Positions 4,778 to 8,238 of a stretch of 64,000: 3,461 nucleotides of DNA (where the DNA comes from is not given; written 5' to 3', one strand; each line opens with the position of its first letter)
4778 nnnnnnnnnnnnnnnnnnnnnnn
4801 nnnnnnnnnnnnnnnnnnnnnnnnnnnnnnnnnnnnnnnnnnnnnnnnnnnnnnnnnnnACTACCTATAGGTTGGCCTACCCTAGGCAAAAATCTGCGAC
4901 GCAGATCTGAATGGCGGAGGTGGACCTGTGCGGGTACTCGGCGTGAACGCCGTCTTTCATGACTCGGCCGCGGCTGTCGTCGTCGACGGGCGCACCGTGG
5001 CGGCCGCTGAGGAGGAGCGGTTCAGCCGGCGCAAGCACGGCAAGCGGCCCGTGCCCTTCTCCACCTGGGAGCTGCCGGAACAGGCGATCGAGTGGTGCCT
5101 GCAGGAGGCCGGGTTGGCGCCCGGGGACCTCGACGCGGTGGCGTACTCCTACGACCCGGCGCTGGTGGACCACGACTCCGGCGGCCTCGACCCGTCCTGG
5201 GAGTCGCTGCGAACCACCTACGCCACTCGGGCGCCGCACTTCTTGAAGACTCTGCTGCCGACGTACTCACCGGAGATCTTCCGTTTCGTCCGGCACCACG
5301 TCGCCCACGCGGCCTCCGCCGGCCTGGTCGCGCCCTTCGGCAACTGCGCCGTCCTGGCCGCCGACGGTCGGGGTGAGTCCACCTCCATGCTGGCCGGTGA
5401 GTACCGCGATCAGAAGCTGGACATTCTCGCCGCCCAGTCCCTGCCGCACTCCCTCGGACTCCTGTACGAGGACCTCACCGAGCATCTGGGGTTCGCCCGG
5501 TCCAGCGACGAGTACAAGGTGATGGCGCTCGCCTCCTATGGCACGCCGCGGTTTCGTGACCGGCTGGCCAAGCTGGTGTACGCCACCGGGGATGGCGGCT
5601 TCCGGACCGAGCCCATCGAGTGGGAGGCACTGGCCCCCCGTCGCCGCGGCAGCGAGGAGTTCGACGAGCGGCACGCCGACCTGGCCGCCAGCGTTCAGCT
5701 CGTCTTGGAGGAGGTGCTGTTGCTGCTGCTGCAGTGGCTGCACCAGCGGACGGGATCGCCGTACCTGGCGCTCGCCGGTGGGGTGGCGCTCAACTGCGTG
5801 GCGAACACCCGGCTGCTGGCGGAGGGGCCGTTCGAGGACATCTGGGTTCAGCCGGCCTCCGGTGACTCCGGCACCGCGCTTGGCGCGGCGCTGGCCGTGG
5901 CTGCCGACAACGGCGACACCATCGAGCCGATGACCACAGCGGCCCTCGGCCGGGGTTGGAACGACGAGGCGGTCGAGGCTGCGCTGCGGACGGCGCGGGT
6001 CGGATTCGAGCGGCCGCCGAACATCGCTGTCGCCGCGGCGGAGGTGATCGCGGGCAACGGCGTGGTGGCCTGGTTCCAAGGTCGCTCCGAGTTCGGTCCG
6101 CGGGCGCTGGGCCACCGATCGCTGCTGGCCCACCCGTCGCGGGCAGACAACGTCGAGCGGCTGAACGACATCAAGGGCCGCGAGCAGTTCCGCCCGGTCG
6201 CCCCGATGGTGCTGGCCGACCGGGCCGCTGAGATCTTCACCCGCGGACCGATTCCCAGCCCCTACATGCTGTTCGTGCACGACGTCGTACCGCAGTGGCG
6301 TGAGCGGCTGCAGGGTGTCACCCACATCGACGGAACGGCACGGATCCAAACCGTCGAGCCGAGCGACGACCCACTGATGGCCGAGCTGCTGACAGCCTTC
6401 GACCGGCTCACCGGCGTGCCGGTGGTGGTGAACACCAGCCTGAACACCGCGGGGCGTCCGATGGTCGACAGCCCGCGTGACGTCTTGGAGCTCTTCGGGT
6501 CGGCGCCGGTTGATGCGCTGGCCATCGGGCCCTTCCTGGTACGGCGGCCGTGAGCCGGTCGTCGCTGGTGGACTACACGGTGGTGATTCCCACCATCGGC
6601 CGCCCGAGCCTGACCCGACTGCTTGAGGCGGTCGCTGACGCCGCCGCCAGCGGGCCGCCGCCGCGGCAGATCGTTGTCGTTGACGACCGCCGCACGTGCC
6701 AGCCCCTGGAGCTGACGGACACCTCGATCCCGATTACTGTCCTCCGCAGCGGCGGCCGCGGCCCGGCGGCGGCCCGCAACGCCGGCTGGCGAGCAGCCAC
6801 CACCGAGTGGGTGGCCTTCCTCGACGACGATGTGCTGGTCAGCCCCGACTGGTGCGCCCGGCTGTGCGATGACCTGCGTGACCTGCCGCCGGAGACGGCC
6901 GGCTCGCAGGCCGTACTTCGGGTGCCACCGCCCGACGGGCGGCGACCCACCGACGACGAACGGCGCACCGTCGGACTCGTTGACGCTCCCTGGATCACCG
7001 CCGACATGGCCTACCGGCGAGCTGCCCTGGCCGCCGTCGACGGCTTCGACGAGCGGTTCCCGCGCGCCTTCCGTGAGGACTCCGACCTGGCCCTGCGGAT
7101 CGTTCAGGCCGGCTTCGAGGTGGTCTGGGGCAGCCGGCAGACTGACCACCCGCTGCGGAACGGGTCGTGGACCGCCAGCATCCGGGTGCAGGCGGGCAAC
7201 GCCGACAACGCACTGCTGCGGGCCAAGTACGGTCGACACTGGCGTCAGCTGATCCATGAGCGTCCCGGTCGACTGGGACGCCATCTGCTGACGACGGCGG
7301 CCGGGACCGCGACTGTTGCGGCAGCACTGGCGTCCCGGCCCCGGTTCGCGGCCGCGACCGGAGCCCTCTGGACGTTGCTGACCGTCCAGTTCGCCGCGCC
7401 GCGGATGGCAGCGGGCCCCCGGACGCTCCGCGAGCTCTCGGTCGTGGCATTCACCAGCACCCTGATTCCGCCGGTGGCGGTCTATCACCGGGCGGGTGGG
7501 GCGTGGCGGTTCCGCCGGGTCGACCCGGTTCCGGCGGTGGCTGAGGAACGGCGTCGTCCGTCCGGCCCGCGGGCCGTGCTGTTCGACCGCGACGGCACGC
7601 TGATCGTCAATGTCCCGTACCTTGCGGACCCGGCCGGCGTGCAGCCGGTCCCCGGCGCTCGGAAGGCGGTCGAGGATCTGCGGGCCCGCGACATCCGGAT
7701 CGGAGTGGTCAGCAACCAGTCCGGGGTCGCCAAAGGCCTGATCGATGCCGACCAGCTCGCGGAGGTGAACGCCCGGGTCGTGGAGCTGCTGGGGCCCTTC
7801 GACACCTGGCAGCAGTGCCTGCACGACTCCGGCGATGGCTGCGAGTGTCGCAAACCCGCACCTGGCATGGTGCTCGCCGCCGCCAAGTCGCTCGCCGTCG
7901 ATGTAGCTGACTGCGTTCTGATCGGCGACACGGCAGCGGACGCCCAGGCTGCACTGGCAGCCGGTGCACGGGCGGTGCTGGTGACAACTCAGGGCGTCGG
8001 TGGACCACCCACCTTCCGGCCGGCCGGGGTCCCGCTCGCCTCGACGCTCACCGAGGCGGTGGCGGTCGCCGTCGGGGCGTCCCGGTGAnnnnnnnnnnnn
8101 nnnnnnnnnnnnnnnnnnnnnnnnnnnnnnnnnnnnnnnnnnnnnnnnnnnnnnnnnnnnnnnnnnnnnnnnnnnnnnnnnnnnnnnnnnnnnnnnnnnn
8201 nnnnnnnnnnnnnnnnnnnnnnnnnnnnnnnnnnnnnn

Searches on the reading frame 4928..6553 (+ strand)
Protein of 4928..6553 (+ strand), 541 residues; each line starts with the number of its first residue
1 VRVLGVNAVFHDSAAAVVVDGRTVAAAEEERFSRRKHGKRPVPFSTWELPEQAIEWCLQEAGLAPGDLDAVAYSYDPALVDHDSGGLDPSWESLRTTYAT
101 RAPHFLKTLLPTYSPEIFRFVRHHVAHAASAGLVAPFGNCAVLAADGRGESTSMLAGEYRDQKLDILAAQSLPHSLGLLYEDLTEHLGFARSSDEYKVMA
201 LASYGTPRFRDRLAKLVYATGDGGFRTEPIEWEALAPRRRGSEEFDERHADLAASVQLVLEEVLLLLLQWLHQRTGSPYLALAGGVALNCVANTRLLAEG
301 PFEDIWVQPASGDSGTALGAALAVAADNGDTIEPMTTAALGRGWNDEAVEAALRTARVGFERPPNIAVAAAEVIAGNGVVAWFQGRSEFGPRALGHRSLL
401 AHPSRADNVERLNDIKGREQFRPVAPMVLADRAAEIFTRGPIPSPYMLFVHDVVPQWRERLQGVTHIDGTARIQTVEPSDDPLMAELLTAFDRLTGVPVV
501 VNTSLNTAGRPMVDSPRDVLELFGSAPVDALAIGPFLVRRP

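Call 3: search_protein_families(library=pfam, proteins=[window:4928-6553:+], max_evalue=0.001)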
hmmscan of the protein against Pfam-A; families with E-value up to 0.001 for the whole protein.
window:4928-6553:+ (541 aa): 4 families
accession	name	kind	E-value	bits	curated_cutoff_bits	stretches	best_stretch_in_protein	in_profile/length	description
PF16861.10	Carbam_trans_C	-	8.8e-64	214.6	27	1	371-540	1-170/170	Carbamoyltransferase C-terminus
PF02543.21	Carbam_trans_N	-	2.1e-55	189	24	2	119-322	128-346/346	Carbamoyltransferase N-terminus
PF00814.31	TsaD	-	0.00018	21.7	24.8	0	52-77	35-60/264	tRNA N6-adenosine threonylcarbamoyltransferase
PF01300.24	Sua5_yciO_yrdC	-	0.00076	19.5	25.1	0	399-525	19-145/178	Telomere recombination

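Call 4: search_protein_families(library=ncbifam, proteins=[window:4928-6553:+], max_evalue=0.00001)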
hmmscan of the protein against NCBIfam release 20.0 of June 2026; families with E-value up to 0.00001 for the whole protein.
window:4928-6553:+ (541 aa): 1 family
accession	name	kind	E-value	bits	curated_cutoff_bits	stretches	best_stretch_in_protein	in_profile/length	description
NF041651.1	nodul_NodU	equivalog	1.3e-59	202.5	1000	1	247-511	268-528/556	nodulation protein NodU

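Call 45: search_solved_structures(query=window:4928-6553:+, max_evalue=0.00001)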
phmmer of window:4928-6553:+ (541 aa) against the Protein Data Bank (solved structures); distinct sequences matched with E-value up to 0.00001: 12.
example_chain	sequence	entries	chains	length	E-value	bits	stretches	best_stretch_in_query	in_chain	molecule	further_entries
7xb6_A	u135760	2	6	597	2.9e-91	309.9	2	119-539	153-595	Carbamoyltransferase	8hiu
9s2t_A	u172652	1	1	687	3.2e-91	309.7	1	9-540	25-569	Decarbamoylnovobiocin carbamoyltransferase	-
3ver_A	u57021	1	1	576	1.8e-83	284.2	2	247-540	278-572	O-carbamoyltransferase TobZ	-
3vf4_A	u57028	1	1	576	5.7e-83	282.5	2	247-540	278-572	O-carbamoyltransferase TobZ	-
3vf2_A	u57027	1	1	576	6.7e-83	282.3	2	247-540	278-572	O-carbamoyltransferase TobZ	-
3vex_A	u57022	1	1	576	1.3e-82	281.4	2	247-540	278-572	O-carbamoyltransferase TobZ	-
3ven_A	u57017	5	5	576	1.3e-82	281.4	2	247-540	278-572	O-carbamoyltransferase TobZ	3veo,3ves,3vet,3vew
3vez_A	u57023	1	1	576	1.5e-82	281.1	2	247-540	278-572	O-carbamoyltransferase TobZ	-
7vyj_A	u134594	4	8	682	9.5e-82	278.5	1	8-539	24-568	GdmN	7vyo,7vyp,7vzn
7vx0_A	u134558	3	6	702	1e-81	278.4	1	8-539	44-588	GdmN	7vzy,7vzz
7vzu_A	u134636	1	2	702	1e-81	278.3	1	8-539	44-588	GdmN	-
7vzq_A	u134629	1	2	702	3.4e-80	273.4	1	9-539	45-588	GdmN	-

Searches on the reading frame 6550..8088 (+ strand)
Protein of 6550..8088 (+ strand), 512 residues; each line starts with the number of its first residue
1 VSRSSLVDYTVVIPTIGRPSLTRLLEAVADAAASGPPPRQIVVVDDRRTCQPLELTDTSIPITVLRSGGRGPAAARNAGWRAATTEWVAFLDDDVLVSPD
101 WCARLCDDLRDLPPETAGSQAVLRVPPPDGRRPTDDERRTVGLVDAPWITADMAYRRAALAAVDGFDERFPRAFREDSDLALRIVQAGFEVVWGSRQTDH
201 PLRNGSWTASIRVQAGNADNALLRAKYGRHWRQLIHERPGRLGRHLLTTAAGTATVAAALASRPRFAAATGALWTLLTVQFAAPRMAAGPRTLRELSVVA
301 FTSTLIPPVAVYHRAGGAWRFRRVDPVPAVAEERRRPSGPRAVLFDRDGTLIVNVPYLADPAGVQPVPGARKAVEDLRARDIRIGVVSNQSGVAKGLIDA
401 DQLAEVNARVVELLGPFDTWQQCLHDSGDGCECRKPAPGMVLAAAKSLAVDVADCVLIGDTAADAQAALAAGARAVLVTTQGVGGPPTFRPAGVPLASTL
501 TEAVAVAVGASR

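Call 3: search_protein_families(library=pfam, proteins=[window:6550-8088:+], max_evalue=0.001)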
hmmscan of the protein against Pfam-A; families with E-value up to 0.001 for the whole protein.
window:6550-8088:+ (512 aa): 11 families
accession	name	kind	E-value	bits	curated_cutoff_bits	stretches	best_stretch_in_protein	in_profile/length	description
PF00535.33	Glycos_transf_2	-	2.9e-18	66.8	23.3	1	10-122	1-116/168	Glycosyl transferase family 2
PF00702.32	Hydrolase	-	7.3e-15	56.3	26.4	1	364-472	97-191/191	haloacid dehalogenase-like hydrolase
PF13242.12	Hydrolase_like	-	6e-14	52.1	22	1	433-488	2-57/75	HAD-hyrolase-like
PF13419.12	HAD_2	-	3.6e-10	40.7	23.8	1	428-478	128-178/178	Haloacid dehalogenase-like hydrolase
PF13641.12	Glyco_tranf_2_3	-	7.7e-09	36.3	27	1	9-104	3-106/230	Glycosyltransferase like family 2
PF10111.15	Glyco_tranf_2_2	-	1.3e-06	28.5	27.3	0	71-104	68-101/276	Glycosyltransferase like family 2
PF13344.12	Hydrolase_6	-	3.5e-05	24.2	27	1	343-394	1-43/101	Haloacid dehalogenase-like hydrolase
PF13506.12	Glyco_transf_21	-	5.4e-05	23.2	21.7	0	78-111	24-57/174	Glycosyl transferase family 21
PF13632.12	Glyco_trans_2_3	-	0.00011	22.5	27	0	87-203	1-128/198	Glycosyl transferase family group 2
PF08645.17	PNK3P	-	0.00015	21.9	22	1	370-464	34-129/161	Polynucleotide kinase 3 phosphatase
PF12804.13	NTP_transf_3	-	0.00017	22.3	27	1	23-113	25-115/160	MobA-like NTP transferase domain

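Call 4: search_protein_families(library=ncbifam, proteins=[window:6550-8088:+], max_evalue=0.00001)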
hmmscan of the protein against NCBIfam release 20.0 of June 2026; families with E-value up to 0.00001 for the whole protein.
window:6550-8088:+ (512 aa): 22 families
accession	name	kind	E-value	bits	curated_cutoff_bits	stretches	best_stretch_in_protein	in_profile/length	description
TIGR01656.1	Histidinol-ppas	subfamily_domain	1.1e-31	109.7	84.15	1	342-479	2-147/149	histidinol-phosphate phosphatase domain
NF006506.0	PRK08942.1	equivalog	1.5e-30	106.1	178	1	341-480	4-149/182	D-glycero-beta-D-manno-heptose 1,7-bisphosphate 7-phosphatase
TIGR01662.1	HAD-SF-IIIA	subfamily_domain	8.5e-29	100.5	44.6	1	341-480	1-140/141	HAD-IIIA family hydrolase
NF005264.0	PRK06769.1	equivalog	6.5e-24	84.7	217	1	341-481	5-139/175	HAD-IIIA family hydrolase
TIGR03965.1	mycofact_glyco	equivalog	2.7e-23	82.6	280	1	4-111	71-181/467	mycofactocin biosynthesis glycosyltransferase MftF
NF041875.1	EPS_EpsD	equivalog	6.3e-19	68.5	370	1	11-104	3-99/325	exopolysaccharide biosynthesis glycosyltransferase EpsD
TIGR00213.1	GmhB_yaeD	subfamily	1.7e-17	63.7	149.6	1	341-480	2-152/176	D-glycero-beta-D-manno-heptose 1,7-bisphosphate 7-phosphatase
NF050049.1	HBPPhtaseGmhB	domain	3.9e-14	52.8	250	1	341-479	4-144/171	D-glycero-alpha-D-manno-heptose-1,7-bisphosphate 7-phosphatase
TIGR01449.2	PGP_bact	equivalog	2.1e-12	47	180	1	365-480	85-186/213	phosphoglycolate phosphatase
NF009695.0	PRK13222.1-2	equivalog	4.8e-11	42.6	225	1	368-479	97-194/226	phosphoglycolate phosphatase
NF003937.0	PRK05446.1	equivalog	1.8e-10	40.3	443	1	343-480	6-150/355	bifunctional histidinol-phosphatase/imidazoleglycerol-phosphate dehydratase HisB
TIGR02009.1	PGMB-YQAB-SF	subfamily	1e-09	38.8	153.35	1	362-478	86-186/186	beta-phosphoglucomutase family hydrolase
NF009700.0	PRK13226.1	equivalog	6.5e-09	35.8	342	1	413-477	127-193/229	phosphoglycolate phosphatase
NF038299.1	EPS_HpsN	equivalog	6.6e-09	35.2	425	0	10-104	4-101/317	hormogonium polysaccharide biosynthesis glycosyltransferase HpsN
TIGR03351.1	PhnX-like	hypoth_equivalog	2.1e-07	31.1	218.9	1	360-482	82-193/220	phosphonatase-like hydrolase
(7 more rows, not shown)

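Call 9: find_homologous_proteins(query=window:6550-8088:+)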
Query window:6550-8088:+ (512 aa): 7733 proteins with E <= 0.001 among 8000 candidates; the best 120 are listed.
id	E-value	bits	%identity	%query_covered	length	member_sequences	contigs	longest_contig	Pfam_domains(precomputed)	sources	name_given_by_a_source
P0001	6.4e-205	700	67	99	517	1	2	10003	PF13419.13,PF13344.13,PF00702.33,PF13242.13,PF00535.33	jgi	jgi:histidinol-phosphate phosphatase family protein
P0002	9.0e-205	699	68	98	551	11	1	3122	PF13419.13,PF00702.33,PF13242.13,PF00535.33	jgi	jgi:histidinol-phosphate phosphatase family protein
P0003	4.8e-172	591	60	98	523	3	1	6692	PF13419.13,PF10111.15,PF00702.33,PF08645.18,PF13242.13,PF00535.33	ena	-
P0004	4.5e-171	588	62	93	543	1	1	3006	PF13419.13,PF13344.13,PF00702.33,PF13242.13,PF00535.33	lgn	-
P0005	5.4e-171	588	58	98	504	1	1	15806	PF13419.13,PF00702.33,PF13242.13,PF00535.33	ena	-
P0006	1.1e-170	587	62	92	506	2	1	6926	PF13419.13,PF13344.13,PF00702.33,PF08645.18,PF13242.13,PF00535.33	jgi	jgi:histidinol-phosphate phosphatase family protein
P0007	6.5e-170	584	61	93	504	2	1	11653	PF13419.13,PF10111.15,PF13344.13,PF00702.33,PF13242.13,PF00535.33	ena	-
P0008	2.8e-169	582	60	94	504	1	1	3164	PF13419.13,PF10111.15,PF13344.13,PF00702.33,PF13242.13,PF00535.33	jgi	jgi:histidinol-phosphate phosphatase family protein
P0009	7.0e-168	577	61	99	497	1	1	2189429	PF13419.13,PF10111.15,PF00702.33,PF13242.13,PF00535.33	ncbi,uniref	ncbi:HAD-IIIA family hydrolase [Nocardia fusca]|uniref:HAD-IIIA family hydrolase n=1 Tax=Nocardia fu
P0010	3.4e-167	575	59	98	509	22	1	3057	PF13419.13,PF13344.13,PF00702.33,PF13242.13,PF00535.33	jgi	jgi:histidinol-phosphate phosphatase family protein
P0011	3.9e-167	575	58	98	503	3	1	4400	PF13419.13,PF00702.33,PF13242.13,PF00535.33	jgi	jgi:HAD superfamily hydrolase (TIGR01662 family)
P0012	1.3e-166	573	58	98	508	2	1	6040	PF13419.13,PF10111.15,PF13344.13,PF00702.33,PF13242.13,PF00535.33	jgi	-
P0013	2.7e-166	572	60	97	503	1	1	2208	PF13419.13,PF10111.15,PF00702.33,PF13242.13,PF00535.33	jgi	jgi:HAD superfamily hydrolase (TIGR01662 family)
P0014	2.7e-166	572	60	93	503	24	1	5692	PF13419.13,PF13344.13,PF00702.33,PF13242.13,PF00535.33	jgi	jgi:histidinol-phosphate phosphatase family protein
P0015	5.5e-166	571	59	99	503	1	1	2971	PF13419.13,PF13641.13,PF00702.33,PF13242.13,PF00535.33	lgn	-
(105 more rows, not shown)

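Call 11: find_related_loci(query=A1, collection=genome_contigs, flank=10000)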
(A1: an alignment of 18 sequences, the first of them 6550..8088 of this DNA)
Query A1 (512 aa) in genome_contigs; peptide patterns used: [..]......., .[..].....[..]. (x = any residue, [..] = any of these).
600 stretches matched a pattern (row limit reached: there are more); 555 encode a relative of the query (tblastn E <= 1e-3); the best 80 are kept; 80 distinct loci.
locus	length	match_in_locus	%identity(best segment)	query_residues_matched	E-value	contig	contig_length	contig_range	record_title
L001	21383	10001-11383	60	7-480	1e-158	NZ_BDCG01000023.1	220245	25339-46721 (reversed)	Nocardia flavorosea NBRC 108225, whole genome shotgun sequence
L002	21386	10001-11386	60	7-480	2e-157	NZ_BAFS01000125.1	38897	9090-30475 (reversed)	Nocardia asiatica NBRC 100129, whole genome shotgun sequence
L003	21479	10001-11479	59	7-511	9e-157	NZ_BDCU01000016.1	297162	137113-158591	Nocardia fusca NBRC 14340, whole genome shotgun sequence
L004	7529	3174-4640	58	7-478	8e-155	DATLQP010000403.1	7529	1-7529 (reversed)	MAG TPA_asm: Propionibacteriaceae bacterium isolate SMAG_U13881 k141_565298, whole genome shotgun sequence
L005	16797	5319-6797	58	8-511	2e-153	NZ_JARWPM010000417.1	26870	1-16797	Nocardia carnea strain 740804179 740804179.N.carnea_ctg_0417, whole genome shotgun sequence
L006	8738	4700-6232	55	5-512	2e-153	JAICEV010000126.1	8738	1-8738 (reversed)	MAG: Propionibacteriaceae bacterium isolate BD_ISSM_2_bin.31 k141_4343154_length_8738_cov_10.7608, whole genome shotgun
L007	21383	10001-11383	59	7-480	3e-149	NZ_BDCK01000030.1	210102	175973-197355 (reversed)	Nocardia niwae NBRC 108934 = DSM 45340 strain NBRC 108934, whole genome shotgun sequence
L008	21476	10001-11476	55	7-512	3e-148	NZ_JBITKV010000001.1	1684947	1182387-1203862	Amycolatopsis sp. NPDC049868 NPDC049868_64_B3.ctg-0001, whole genome shotgun sequence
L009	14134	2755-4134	58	4-480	3e-148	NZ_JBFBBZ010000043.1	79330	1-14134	Amycolatopsis sp. NPDC051061 NPDC051061_18_B1.ctg-0043, whole genome shotgun sequence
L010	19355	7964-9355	58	2-480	8e-152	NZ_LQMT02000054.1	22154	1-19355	Amycolatopsis keratiniphila subsp. keratiniphila strain DSM 44409 contig_54, whole genome shotgun sequence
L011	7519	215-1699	54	7-512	6e-147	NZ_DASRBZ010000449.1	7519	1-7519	MAG: Mycobacterium sp. isolate SMAG_U9940 k141_434668, whole genome shotgun sequence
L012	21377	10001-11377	57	4-480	2e-146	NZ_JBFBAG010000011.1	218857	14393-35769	Amycolatopsis sp. NPDC051371 NPDC051371_122_D7.ctg-0011, whole genome shotgun sequence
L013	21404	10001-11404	56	1-480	2e-146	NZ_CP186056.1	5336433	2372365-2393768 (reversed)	Mycobacterium sp. WMMD1722 chromosome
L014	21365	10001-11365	57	8-480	9e-146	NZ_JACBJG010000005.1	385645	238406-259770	Saccharomonospora sp. NB11 NODE_5_length_385645_cov_55.9431, whole genome shotgun sequence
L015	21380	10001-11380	57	9-480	1e-145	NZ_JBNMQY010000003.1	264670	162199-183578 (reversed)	Mycolicibacterium litorale strain JSH_273 contig00003, whole genome shotgun sequence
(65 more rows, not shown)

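Call 46: search_solved_structures(query=window:6550-8088:+, max_evalue=0.00001)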
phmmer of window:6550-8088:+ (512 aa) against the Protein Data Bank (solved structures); distinct sequences matched with E-value up to 0.00001: 8.
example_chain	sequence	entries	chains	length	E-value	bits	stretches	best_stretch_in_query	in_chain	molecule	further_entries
4pnh_A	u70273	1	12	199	5.8e-20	74.5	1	340-498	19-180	D,D-heptose 1,7-bisphosphate phosphatase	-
3l8h_A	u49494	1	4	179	8e-19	70.8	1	342-506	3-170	Putative haloacid dehalogenase-like hydrolase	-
2o2x_A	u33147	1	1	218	1.8e-17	66.3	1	341-480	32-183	hypothetical protein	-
3l8e_A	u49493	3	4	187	1.4e-14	56.8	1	342-480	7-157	D,D-heptose 1,7-bisphosphate phosphatase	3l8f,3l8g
2gmw_A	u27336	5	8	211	1.5e-14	56.7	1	341-480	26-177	D,D-heptose 1,7-bisphosphate phosphatase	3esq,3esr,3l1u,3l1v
2fpr_A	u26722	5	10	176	1.8e-06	30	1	338-475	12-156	Histidine biosynthesis bifunctional protein hisB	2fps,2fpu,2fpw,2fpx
9jma_A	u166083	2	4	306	1.9e-06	30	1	10-101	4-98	GalNAc(5)-diNAcBac-PP-undecaprenol beta-1,3-glucosyltransferase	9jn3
4ex6_A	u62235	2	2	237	2.1e-06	29.8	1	402-500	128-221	AlnB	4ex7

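Call 73: predict_structure(alignment_id=A1)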
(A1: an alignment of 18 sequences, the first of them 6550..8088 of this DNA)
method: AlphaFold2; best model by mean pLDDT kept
length: 512 residues; sequences in the alignment: 18
mean_pLDDT: 85.7   pTM: 0.64
mean pLDDT of the five models: 85.7, 76.0, 73.6, 72.1, 71.2
residues with pLDDT >= 90: 271; 70-90: 180; 50-70: 35; < 50: 26
segments of 3 or more residues with pLDDT < 50: 1-4, 329-337, 426-430, 482-486
pLDDT, mean of each block of 10 residues (from residue 1): 69 94 96 95 93 91 94 95 97 93 95 87 82 71 62 93 92 85 83 87 80 90 90 78 94 98 97 96 79 85 94 95 75 48 94 88 94 93 91 80 94 93 60 67 91 92 87 86 52 83 83 32
secondary structure, 60 per line:
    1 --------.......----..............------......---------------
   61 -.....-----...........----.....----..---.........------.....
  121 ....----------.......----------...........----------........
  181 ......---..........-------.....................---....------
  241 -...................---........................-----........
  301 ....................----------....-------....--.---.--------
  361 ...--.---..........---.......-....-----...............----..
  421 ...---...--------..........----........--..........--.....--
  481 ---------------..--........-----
elements in order: E9-15 H20-33 E40-45 E62-66 H72-82 E87-91 H101-109 E116-124 H135-141 E152-156 H157-162 H173-186 E190-199 H207-227 H231-234 H242-260 H264-287 H293-320 H331-334 E342-345 H370-379 E383-389 H391-394 H400-414 E419-423 H438-447 E455-459 H462-471 E474-478 H500-507

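Call 77: fold_search(model_id=the predicted structure, library=pdb)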
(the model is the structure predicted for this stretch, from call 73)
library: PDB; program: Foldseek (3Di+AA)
matches with E <= 10: 1353; with E <= 0.001: 473
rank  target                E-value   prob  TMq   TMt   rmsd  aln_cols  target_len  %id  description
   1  3l8h_A                8.6e-11  1.00  0.29  0.78   3.6       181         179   29  Crystal Structure of D,D-heptose 1.7-bisphosphate phosphatase from B. bronchiseptica complexed with magnesium and phos (released 2010-02-02)
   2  6yv7_B                3.3e-10  1.00  0.35  0.49   9.7       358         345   19  Mannosyltransferase PcManGT from Pyrobaculum calidifontis (released 2020-07-22)
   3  3l8e_A                9.4e-10  1.00  0.30  0.77   3.6       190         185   28  Crystal Structure of apo form of D,D-heptose 1.7-bisphosphate phosphatase from E. Coli (released 2010-02-02)
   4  7sp7_A                1.3e-09  1.00  0.38  0.39   7.8       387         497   12  Chlorella virus hyaluronan synthase inhibited by UDP (released 2022-04-06)
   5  6egs_B                1.4e-09  1.00  0.31  0.34   9.2       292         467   16  Crystal structure of the GalNAc-T2 F104S mutant in complex with UDP-GalNAc (released 2018-04-11)
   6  3l8e_B                1.7e-09  1.00  0.29  0.77   3.3       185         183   30  Crystal Structure of apo form of D,D-heptose 1.7-bisphosphate phosphatase from E. Coli (released 2010-02-02)
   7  2gmw_A                1.7e-09  1.00  0.29  0.77   3.4       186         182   30  Crystal Structure of D,D-heptose 1.7-bisphosphate phosphatase from E. Coli. (released 2007-04-10)
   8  7sp9_A                2.0e-09  1.00  0.36  0.37   8.0       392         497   13  Chlorella virus Hyaluronan Synthase in the GlcNAc-primed channel-closed state (released 2022-04-06)
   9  8snc_A                2.5e-09  1.00  0.37  0.38   7.9       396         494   11  Chlorella virus Hyaluronan Synthase bound to GlcA extended GlcNAc primer (released 2024-05-01)
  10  2gmw_B                2.6e-09  1.00  0.28  0.74   3.5       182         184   30  Crystal Structure of D,D-heptose 1.7-bisphosphate phosphatase from E. Coli. (released 2007-04-10)
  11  8ujg_B                3.0e-09  1.00  0.31  0.30   8.4       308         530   17  X-ray crystal structure of Toxoplasma gondii GalNAc-T3 in complex with UDP-GalNAc, Mn2+, and the mono-glycopeptide Srs (released 2024-05-15)
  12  6egs_A                3.4e-09  1.00  0.31  0.34   8.8       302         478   16  Crystal structure of the GalNAc-T2 F104S mutant in complex with UDP-GalNAc (released 2018-04-11)
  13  6yv7_A                3.4e-09  1.00  0.39  0.54   6.1       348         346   19  Mannosyltransferase PcManGT from Pyrobaculum calidifontis (released 2020-07-22)
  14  2z86_D                3.4e-09  1.00  0.31  0.27  14.3       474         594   11  Crystal structure of chondroitin polymerase from Escherichia coli strain K4 (K4CP) complexed with UDP-GlcUA and UDP (released 2008-09-16)
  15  7sp8_A                5.2e-09  1.00  0.37  0.38   7.9       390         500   13  Chlorella virus Hyaluronan Synthase bound to UDP-GlcNAc (released 2022-04-06)
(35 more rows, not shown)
